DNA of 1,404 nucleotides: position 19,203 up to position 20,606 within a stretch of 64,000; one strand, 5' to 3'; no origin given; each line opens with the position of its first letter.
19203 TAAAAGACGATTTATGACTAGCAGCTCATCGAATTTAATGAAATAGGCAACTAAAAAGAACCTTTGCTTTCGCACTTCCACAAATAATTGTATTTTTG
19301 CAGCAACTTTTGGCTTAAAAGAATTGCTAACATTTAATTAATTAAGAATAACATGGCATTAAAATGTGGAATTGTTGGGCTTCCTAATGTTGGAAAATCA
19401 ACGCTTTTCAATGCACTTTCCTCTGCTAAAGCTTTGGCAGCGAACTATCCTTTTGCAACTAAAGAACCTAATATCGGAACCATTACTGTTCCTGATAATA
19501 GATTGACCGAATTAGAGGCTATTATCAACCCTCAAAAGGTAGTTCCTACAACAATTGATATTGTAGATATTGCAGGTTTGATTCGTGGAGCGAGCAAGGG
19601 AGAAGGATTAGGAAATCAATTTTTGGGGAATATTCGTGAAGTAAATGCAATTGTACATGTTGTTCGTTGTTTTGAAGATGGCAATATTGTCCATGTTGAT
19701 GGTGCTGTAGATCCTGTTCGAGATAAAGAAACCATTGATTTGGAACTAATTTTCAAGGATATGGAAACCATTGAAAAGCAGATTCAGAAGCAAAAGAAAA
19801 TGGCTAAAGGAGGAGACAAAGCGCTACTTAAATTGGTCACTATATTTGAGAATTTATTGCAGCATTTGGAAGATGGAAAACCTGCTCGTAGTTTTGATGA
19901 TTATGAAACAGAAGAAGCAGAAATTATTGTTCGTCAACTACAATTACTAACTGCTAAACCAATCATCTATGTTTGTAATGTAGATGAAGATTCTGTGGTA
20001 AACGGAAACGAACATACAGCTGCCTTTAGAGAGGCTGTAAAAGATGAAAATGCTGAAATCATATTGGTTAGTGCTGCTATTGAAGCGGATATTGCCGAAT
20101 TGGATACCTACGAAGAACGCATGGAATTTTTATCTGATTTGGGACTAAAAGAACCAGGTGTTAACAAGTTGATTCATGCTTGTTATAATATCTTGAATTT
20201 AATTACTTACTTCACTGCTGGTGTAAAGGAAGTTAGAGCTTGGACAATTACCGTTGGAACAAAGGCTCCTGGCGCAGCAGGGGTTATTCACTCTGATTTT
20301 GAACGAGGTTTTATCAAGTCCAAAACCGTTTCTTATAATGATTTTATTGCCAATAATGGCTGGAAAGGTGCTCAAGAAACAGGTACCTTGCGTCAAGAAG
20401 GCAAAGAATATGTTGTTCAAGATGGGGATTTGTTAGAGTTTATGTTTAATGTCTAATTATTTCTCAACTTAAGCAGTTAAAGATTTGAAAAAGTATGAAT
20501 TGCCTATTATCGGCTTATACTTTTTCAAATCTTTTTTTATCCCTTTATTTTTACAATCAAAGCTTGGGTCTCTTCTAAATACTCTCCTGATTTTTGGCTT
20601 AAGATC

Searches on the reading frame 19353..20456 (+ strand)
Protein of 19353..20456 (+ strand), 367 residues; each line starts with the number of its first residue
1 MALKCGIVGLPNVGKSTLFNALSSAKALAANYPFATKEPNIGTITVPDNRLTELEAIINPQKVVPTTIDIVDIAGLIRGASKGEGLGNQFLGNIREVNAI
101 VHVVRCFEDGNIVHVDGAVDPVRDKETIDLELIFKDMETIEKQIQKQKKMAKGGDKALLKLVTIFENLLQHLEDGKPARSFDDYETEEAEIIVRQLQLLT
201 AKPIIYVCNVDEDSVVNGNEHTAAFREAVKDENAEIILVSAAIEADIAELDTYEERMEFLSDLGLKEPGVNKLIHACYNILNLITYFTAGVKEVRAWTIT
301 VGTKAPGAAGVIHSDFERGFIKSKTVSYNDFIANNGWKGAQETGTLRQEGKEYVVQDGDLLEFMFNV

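Call 11: search_protein_families(library=pfam, proteins=[window:19353-20456:+])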
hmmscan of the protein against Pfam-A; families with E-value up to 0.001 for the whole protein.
window:19353-20456:+ (367 aa): 3 families
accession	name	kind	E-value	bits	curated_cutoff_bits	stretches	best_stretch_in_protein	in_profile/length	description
PF06071.19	YchF-GTPase_C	-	1.4e-34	118.5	27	1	283-366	1-84/84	Protein of unknown function (DUF933)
PF01926.29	MMR_HSR1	-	1.5e-22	80.3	21.9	1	5-116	2-93/113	50S ribosome-binding GTPase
PF02421.24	FeoB_N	-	1.6e-07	31.4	27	1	5-49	3-47/156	Ferrous iron transport protein B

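Call 12: find_encoding_contigs(protein=window:19353-20456:+, flank=10000, max_places=10)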
Protein window:19353-20456:+ (367 aa): 3 contigs read that carry it; 3 places shown.
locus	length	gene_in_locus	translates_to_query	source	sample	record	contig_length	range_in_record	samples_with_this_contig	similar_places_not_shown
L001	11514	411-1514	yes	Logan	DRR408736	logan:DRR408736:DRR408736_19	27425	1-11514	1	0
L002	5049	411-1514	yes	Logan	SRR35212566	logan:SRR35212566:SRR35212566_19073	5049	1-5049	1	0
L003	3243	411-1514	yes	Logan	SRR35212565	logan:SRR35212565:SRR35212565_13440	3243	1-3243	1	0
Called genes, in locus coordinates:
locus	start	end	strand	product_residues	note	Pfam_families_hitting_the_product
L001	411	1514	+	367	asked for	PF01926:MMR_HSR1, PF02421:FeoB_N (weak), PF06071:YchF-GTPase_C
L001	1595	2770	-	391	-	PF03190:Thioredox_DsbH, PF00085:Thioredoxin, PF13098:Thioredoxin_2, PF13899:Thioredoxin_7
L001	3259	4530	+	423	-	PF02463:SMC_N, PF13175:AAA_15, PF13476:AAA_23, PF13514:AAA_27 (faint), PF13175:AAA_15, PF13304:AAA_21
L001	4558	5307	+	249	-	PF01844:HNH (weak)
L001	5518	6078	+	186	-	PF00440:TetR_N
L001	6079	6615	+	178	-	PF07080:DUF1348, PF12680:SnoaL_2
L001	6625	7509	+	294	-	PF00561:Abhydrolase_1, PF12146:Hydrolase_4, PF12697:Abhydrolase_6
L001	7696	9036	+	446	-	PF01554:MatE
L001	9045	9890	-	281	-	PF07536:HWE_HK (weak), PF07568:HisKA_2, PF02518:HATPase_c (faint)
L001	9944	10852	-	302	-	PF15528:Ntox23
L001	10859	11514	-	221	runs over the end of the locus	PF03483:B3_4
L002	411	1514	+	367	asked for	PF01926:MMR_HSR1, PF02421:FeoB_N (weak), PF06071:YchF-GTPase_C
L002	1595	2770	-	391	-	PF03190:Thioredox_DsbH, PF00085:Thioredoxin, PF13098:Thioredoxin_2, PF13899:Thioredoxin_7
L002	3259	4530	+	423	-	PF02463:SMC_N, PF13175:AAA_15, PF13476:AAA_23, PF13514:AAA_27 (faint), PF13175:AAA_15, PF13304:AAA_21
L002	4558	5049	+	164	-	?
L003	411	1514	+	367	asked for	PF01926:MMR_HSR1, PF02421:FeoB_N (weak), PF06071:YchF-GTPase_C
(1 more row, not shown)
